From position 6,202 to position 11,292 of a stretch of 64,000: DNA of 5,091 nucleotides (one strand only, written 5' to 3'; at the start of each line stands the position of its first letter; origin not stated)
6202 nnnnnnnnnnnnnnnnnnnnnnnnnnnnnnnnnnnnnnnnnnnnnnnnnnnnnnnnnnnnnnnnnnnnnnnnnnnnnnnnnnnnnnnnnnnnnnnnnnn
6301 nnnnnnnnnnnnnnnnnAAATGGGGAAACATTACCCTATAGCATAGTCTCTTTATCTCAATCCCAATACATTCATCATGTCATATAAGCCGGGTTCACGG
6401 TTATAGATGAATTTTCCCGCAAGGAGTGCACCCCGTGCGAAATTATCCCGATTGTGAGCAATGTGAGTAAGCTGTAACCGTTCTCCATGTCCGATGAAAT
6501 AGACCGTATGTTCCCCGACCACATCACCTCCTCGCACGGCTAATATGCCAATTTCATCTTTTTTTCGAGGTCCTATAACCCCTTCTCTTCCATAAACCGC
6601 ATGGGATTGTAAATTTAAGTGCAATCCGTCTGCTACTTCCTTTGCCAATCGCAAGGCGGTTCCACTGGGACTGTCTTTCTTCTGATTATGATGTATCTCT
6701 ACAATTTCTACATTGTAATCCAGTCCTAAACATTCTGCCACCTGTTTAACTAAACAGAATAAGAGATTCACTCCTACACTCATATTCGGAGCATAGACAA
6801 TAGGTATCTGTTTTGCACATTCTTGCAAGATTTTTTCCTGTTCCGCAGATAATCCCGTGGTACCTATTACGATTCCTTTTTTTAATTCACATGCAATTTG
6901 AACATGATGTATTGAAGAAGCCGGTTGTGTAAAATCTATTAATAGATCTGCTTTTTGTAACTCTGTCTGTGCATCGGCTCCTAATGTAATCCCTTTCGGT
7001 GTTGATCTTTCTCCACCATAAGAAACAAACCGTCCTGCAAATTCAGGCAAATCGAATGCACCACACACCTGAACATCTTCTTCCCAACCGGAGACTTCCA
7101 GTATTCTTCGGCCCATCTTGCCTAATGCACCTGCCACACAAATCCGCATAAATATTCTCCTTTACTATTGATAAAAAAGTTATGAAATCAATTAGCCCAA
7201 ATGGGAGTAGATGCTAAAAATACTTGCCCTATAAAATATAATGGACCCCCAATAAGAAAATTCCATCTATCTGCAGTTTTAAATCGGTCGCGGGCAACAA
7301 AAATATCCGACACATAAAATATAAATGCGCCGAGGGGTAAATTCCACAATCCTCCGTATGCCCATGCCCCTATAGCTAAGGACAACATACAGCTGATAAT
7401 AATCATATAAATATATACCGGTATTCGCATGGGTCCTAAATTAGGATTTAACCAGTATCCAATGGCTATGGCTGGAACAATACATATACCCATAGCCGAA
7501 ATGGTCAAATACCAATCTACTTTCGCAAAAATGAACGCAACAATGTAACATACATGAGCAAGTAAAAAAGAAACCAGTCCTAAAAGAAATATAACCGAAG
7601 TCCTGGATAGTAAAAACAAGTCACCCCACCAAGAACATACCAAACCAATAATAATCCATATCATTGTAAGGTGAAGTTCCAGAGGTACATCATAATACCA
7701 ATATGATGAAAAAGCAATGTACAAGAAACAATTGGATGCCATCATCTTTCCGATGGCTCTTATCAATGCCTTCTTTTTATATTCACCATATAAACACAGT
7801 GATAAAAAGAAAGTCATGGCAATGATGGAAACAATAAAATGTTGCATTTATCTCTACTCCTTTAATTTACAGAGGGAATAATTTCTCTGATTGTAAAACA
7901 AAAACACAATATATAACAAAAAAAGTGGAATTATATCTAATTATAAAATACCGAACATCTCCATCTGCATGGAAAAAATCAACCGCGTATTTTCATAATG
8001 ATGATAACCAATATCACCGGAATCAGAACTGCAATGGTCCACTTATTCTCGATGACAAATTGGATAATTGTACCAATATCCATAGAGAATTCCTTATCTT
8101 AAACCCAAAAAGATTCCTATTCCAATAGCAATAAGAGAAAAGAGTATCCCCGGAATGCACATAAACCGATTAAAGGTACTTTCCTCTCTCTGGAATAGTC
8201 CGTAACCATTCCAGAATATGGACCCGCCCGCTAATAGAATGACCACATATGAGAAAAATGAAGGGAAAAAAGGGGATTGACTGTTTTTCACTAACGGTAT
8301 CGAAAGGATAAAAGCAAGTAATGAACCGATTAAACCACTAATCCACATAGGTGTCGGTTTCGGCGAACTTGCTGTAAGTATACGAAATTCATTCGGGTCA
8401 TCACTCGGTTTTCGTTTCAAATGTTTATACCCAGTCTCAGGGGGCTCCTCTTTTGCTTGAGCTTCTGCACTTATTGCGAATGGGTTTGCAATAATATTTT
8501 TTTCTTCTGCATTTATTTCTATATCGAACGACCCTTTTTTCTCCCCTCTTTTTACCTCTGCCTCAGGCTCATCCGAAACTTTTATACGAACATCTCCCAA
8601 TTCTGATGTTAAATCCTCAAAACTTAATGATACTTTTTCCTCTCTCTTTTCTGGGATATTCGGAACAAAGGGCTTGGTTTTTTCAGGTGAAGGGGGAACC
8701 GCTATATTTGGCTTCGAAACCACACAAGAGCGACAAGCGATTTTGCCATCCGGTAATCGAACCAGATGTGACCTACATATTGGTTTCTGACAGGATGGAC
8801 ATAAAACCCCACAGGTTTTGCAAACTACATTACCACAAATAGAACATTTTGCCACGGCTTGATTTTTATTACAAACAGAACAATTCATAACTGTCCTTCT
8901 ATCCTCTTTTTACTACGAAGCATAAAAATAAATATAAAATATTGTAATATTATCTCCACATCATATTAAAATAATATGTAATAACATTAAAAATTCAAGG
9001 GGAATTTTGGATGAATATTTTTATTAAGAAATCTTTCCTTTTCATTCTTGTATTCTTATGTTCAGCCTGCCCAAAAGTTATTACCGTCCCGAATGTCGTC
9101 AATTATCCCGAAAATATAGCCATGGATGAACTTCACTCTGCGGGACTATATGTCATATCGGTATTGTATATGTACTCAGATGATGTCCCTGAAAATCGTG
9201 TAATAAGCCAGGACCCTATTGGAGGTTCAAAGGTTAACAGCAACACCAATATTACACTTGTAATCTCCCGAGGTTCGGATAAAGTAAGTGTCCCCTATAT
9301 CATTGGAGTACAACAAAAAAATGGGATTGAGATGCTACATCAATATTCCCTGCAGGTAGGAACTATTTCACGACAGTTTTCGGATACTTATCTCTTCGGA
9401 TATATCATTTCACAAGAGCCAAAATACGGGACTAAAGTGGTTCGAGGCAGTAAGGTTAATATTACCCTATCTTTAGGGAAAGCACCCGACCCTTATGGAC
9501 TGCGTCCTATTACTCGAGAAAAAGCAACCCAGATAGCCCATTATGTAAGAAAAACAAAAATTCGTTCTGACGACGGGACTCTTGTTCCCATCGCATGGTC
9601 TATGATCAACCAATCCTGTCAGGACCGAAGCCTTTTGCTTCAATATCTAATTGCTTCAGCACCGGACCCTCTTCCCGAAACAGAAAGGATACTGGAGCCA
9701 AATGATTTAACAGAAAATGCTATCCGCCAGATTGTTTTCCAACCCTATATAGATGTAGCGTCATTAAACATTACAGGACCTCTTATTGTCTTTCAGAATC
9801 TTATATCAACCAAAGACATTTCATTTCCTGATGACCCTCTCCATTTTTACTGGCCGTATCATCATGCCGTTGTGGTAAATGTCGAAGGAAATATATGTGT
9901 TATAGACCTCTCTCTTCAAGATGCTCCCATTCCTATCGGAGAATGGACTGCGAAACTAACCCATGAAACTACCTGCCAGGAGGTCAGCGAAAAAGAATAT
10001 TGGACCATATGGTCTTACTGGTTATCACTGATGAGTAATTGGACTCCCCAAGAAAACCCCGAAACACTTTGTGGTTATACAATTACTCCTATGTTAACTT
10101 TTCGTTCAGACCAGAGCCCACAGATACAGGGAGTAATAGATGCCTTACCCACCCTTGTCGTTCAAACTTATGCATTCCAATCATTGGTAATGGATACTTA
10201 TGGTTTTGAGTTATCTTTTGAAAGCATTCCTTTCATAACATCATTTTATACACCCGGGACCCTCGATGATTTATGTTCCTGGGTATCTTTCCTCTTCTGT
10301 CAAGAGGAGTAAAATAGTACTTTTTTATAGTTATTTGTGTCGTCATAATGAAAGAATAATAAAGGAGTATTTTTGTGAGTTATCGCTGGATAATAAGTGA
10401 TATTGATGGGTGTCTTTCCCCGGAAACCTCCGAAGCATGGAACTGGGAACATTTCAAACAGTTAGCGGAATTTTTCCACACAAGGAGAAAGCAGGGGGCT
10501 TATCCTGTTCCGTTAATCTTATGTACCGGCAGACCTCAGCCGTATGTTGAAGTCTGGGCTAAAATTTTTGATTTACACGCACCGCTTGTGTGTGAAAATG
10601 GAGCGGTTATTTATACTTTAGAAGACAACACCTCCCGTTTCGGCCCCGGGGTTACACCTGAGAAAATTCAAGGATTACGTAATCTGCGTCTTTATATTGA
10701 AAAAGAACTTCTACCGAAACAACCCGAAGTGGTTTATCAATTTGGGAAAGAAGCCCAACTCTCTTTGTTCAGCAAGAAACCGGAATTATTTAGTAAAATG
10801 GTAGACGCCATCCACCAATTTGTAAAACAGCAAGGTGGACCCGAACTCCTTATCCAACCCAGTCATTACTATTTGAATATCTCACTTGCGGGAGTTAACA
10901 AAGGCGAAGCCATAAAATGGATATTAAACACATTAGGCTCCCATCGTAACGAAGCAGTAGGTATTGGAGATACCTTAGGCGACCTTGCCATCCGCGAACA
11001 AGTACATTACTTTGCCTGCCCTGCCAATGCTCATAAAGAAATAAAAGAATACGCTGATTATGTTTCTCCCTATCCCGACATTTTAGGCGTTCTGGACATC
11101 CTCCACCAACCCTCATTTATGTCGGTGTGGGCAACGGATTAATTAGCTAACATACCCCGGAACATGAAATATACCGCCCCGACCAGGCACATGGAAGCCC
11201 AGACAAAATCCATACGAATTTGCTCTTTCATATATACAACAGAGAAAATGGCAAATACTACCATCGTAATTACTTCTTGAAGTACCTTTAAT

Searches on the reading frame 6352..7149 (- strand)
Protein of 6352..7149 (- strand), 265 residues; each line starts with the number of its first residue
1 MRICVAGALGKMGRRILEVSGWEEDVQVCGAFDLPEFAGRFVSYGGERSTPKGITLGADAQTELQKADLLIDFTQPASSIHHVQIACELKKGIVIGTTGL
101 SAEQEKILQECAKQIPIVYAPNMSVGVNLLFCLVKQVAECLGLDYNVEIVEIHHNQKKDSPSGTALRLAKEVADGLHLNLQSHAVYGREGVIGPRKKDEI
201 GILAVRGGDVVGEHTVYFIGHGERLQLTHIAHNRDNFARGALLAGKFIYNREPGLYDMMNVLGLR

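Call 9: search_protein_families(library=pfam, proteins=[window:6352-7149:-], max_evalue=0.00001)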
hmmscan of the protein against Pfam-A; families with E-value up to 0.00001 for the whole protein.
window:6352-7149:- (265 aa): 2 families
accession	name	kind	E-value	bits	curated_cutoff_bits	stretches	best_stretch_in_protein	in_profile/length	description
PF05173.19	DapB_C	-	7.6e-43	145.9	27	1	126-262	1-121/121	Dihydrodipicolinate reductase, C-terminus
PF01113.26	DapB_N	-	6.6e-29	100.9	25.6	1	1-123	1-124/124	Dihydrodipicolinate reductase, N-terminus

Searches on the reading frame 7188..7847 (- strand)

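Call 9: search_protein_families(library=pfam, proteins=[window:7188-7847:-], max_evalue=0.00001)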
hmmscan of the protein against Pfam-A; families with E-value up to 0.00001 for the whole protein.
window:7188-7847:- (219 aa): 1 family
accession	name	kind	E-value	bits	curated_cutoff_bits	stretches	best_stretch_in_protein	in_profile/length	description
PF07947.19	YhhN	-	4.8e-33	114.8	25.6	1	33-213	5-180/182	YhhN family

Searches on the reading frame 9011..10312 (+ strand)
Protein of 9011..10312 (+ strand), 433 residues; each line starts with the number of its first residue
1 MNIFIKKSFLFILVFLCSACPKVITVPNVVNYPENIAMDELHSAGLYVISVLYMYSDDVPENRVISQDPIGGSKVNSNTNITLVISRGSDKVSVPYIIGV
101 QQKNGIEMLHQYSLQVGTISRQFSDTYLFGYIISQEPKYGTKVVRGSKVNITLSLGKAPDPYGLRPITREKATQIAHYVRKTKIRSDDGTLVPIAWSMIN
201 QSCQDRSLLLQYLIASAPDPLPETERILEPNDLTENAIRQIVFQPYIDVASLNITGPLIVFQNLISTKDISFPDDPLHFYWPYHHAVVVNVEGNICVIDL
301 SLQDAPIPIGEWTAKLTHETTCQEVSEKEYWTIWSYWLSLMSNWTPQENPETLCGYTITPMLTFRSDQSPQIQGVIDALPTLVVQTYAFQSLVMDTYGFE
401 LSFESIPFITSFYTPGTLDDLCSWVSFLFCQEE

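Call 9: search_protein_families(library=pfam, proteins=[window:9011-10312:+], max_evalue=0.00001)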
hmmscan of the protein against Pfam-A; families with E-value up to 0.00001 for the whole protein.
window:9011-10312:+ (433 aa): 2 families
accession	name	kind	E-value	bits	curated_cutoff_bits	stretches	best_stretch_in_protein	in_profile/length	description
PF03793.24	PASTA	-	1.5e-26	92.6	23.2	2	24-86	1-63/64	PASTA domain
PF18626.7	Gln_deamidase_2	-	3.4e-08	34.1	25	1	194-315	17-105/106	Glutaminase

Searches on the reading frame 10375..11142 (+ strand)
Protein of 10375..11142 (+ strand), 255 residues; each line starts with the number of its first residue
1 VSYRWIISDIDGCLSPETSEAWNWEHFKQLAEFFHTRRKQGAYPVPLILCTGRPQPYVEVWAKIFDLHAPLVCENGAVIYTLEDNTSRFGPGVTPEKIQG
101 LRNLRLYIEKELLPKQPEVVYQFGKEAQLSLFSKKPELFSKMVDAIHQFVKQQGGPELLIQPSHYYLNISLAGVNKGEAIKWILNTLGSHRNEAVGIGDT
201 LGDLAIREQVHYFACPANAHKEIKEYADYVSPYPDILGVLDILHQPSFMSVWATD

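Call 9: search_protein_families(library=pfam, proteins=[window:10375-11142:+], max_evalue=0.00001)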
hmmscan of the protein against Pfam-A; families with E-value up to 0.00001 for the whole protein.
window:10375-11142:+ (255 aa): 2 families
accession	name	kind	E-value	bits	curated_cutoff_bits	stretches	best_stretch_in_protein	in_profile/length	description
PF08282.18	Hydrolase_3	-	1.3e-19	71.4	20.9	1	131-243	146-255/255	haloacid dehalogenase-like hydrolase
PF05116.19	S6PP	-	9e-07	29.2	20.3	1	6-226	5-217/247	Sucrose-6F-phosphate phosphohydrolase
